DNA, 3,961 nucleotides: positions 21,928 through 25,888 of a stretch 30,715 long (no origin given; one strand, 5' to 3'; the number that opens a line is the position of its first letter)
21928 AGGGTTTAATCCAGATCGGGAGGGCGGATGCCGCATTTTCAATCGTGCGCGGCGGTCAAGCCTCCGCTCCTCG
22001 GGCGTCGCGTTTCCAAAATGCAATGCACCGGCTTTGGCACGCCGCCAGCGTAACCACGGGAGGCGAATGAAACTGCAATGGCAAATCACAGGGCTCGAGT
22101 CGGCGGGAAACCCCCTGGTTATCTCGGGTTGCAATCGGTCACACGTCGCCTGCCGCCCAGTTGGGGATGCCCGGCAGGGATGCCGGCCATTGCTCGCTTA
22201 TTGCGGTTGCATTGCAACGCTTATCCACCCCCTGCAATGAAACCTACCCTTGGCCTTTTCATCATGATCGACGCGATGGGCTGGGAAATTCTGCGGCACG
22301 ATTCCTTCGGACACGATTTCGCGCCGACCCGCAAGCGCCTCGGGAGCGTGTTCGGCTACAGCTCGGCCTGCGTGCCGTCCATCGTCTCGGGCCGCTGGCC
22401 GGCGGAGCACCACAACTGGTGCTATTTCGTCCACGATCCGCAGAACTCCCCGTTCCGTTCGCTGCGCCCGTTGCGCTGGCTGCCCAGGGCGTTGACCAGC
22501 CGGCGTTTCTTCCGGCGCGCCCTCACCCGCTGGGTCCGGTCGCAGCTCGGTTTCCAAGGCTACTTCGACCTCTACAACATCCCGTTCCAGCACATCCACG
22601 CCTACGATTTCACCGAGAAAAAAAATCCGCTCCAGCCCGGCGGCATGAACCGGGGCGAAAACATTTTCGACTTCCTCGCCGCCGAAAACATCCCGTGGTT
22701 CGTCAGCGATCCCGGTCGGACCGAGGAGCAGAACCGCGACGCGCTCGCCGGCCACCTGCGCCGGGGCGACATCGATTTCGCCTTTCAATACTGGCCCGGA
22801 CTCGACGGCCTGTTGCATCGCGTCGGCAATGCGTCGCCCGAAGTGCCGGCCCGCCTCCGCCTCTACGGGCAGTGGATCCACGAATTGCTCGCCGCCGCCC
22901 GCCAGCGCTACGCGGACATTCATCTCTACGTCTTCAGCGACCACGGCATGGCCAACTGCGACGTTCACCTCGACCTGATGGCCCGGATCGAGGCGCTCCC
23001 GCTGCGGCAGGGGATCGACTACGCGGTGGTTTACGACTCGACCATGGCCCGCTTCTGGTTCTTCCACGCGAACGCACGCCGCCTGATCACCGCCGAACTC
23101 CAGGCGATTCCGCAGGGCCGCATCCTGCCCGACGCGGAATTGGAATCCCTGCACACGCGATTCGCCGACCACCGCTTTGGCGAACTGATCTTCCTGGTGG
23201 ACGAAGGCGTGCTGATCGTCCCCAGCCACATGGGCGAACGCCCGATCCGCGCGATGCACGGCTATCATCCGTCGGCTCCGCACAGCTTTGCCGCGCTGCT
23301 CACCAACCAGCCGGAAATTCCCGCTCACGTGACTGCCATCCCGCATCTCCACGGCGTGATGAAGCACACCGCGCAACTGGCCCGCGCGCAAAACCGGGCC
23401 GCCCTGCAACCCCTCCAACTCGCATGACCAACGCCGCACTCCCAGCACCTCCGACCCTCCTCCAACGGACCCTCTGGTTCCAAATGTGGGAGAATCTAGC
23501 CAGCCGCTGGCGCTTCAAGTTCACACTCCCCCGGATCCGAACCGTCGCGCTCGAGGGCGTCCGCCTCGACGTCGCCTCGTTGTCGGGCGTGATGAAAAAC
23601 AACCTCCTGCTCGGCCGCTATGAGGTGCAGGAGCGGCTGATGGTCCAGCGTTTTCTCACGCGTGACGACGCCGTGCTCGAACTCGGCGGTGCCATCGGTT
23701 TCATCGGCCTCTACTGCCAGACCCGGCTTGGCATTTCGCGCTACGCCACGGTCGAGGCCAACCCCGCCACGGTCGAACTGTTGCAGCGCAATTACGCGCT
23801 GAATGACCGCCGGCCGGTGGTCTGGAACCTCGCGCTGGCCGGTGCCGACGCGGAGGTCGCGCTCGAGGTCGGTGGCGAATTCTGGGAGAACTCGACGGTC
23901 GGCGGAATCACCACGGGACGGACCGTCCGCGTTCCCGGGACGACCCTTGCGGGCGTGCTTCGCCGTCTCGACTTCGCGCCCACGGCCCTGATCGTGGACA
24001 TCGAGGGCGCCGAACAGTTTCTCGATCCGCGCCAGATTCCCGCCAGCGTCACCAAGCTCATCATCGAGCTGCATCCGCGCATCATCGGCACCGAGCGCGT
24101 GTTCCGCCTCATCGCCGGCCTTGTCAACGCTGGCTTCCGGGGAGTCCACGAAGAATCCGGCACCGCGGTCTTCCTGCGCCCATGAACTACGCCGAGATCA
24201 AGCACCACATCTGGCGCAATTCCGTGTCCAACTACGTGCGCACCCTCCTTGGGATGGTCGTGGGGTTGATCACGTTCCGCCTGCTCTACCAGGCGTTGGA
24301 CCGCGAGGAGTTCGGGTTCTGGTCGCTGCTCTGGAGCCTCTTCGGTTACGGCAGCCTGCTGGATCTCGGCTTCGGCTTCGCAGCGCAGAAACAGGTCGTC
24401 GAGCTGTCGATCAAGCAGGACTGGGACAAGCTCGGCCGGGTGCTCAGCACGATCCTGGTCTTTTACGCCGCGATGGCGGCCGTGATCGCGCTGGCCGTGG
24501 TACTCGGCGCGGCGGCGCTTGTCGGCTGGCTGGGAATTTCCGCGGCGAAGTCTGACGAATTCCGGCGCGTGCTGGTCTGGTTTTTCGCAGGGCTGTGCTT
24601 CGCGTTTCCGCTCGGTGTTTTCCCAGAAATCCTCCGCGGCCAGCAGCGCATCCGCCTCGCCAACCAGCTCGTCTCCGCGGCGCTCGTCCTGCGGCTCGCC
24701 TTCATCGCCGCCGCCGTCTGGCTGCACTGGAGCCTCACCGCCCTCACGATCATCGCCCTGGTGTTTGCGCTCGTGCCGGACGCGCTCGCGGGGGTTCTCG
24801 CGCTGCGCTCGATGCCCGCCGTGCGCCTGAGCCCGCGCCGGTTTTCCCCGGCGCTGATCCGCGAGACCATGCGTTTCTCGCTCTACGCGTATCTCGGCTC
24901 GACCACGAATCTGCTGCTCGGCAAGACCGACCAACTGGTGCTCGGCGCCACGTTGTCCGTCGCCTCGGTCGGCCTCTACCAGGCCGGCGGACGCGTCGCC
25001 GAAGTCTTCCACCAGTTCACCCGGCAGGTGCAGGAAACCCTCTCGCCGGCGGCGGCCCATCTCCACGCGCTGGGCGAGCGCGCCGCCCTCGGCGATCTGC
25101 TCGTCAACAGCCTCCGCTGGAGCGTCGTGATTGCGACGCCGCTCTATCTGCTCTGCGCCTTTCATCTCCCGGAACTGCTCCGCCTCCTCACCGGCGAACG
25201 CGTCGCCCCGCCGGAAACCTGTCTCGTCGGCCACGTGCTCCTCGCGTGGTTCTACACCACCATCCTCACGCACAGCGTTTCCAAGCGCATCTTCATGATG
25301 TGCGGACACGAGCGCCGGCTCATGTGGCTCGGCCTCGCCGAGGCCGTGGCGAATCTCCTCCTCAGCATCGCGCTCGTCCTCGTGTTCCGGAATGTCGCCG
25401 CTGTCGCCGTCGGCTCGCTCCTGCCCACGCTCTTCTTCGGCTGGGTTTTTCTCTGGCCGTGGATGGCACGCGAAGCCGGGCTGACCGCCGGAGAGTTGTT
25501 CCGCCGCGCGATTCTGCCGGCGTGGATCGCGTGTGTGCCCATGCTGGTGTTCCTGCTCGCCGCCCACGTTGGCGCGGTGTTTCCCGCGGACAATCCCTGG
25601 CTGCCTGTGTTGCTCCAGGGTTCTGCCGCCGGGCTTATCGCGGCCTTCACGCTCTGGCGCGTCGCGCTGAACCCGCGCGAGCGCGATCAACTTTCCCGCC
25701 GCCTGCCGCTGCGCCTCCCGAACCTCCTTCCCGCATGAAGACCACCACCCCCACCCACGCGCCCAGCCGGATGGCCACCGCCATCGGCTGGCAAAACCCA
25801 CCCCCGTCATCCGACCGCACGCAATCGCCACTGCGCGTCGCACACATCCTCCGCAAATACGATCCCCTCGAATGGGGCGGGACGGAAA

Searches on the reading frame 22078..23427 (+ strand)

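Call 7: search_protein_families(library=pfam, proteins=[window:22078-23427:+], max_evalue=0.01)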
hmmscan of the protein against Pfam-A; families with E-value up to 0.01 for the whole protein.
window:22078-23427:+ (449 aa): 1 family
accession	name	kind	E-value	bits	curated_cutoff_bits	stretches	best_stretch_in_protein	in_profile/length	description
PF01663.27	Phosphodiest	-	1.4e-15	58.2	23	1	99-396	48-341/342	Type I phosphodiesterase / nucleotide pyrophosphatase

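Call 15: search_protein_families(library=ncbifam, proteins=[window:22078-23427:+], max_evalue=0.01)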
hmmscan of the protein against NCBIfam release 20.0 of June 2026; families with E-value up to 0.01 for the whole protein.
window:22078-23427:+ (449 aa): 0 families

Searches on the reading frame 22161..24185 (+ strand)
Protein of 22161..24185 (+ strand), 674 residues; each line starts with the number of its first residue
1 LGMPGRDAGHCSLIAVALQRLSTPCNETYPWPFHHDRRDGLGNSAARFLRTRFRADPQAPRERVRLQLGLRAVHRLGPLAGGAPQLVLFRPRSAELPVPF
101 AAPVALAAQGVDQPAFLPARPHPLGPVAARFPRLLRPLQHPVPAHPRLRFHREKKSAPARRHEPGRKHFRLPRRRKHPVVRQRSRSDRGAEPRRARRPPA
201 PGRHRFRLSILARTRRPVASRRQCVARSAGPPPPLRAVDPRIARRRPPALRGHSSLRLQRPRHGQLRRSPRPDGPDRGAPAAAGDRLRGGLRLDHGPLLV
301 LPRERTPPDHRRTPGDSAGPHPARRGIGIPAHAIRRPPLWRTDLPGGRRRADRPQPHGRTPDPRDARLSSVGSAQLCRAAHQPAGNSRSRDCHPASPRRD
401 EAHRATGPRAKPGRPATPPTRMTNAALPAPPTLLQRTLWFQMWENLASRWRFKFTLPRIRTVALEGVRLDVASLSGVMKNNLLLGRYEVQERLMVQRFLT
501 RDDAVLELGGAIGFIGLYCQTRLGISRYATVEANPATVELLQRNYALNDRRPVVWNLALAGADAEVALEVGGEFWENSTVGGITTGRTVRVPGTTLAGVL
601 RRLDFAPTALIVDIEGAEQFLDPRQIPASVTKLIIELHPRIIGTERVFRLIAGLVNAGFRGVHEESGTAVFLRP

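Call 8: search_protein_families(library=pfam, proteins=[window:22161-24185:+], max_evalue=0.01)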
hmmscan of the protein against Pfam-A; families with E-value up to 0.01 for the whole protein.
window:22161-24185:+ (674 aa): 1 family
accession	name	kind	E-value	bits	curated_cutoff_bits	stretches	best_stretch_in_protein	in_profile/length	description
PF02475.24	TRM5-TYW2_MTfase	-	0.00084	19.8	28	1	488-554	23-89/164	TRM5/TYW2 methyltransferase domain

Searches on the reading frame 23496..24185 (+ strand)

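Call 37: search_protein_families(library=pfam, proteins=[window:23496-24185:+], max_evalue=5)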
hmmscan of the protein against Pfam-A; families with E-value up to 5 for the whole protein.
window:23496-24185:+ (229 aa): 4 families
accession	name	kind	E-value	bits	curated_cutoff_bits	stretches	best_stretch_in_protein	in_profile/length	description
PF02475.24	TRM5-TYW2_MTfase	-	0.00014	22.3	28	1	42-109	22-89/164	TRM5/TYW2 methyltransferase domain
PF05175.20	MTS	-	0.0045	17.1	23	1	47-110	21-87/170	Methyltransferase small domain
PF05050.19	Methyltransf_21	-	0.015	15.9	22.7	1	80-173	23-125/173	Methyltransferase FkbM domain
PF10294.15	Methyltransf_16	-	0.31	11.2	21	1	55-104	45-93/174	Lysine methyltransferase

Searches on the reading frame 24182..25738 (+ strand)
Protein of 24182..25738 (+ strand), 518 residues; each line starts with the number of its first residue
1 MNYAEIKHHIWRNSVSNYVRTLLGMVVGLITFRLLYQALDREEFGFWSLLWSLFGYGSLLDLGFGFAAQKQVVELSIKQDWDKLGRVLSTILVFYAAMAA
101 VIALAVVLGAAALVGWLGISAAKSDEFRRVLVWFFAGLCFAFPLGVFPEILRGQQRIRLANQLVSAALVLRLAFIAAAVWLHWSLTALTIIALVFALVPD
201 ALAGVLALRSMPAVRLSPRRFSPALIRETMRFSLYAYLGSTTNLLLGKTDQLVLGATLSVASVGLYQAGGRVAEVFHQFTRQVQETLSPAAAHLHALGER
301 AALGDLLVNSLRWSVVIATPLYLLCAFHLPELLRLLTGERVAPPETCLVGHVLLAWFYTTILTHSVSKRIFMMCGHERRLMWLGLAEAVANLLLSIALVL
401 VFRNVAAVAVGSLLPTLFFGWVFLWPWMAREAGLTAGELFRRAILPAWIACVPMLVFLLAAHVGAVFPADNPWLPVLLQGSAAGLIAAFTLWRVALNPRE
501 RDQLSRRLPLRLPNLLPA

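Call 8: search_protein_families(library=pfam, proteins=[window:24182-25738:+], max_evalue=0.01)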
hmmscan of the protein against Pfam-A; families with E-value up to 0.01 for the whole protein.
window:24182-25738:+ (518 aa): 3 families
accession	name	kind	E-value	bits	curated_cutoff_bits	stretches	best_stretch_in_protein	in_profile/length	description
PF01943.22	Polysacc_synt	-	4e-14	53.1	28.2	1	10-275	1-253/274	Polysaccharide biosynthesis protein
PF13440.11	Polysacc_synt_3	-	1.5e-12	47.8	23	1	39-340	6-287/293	Polysaccharide biosynthesis protein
PF01554.23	MatE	-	0.0047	17.1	24.9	1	40-174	24-158/161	MatE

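Call 15: search_protein_families(library=ncbifam, proteins=[window:24182-25738:+], max_evalue=0.01)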
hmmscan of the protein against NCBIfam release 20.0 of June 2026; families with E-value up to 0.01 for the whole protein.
window:24182-25738:+ (518 aa): 1 family
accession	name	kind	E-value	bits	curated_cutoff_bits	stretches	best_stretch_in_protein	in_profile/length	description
NF041503.1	WZX_like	subfamily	1e-10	41.2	300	1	17-370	2-369/429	O-unit flippase-like protein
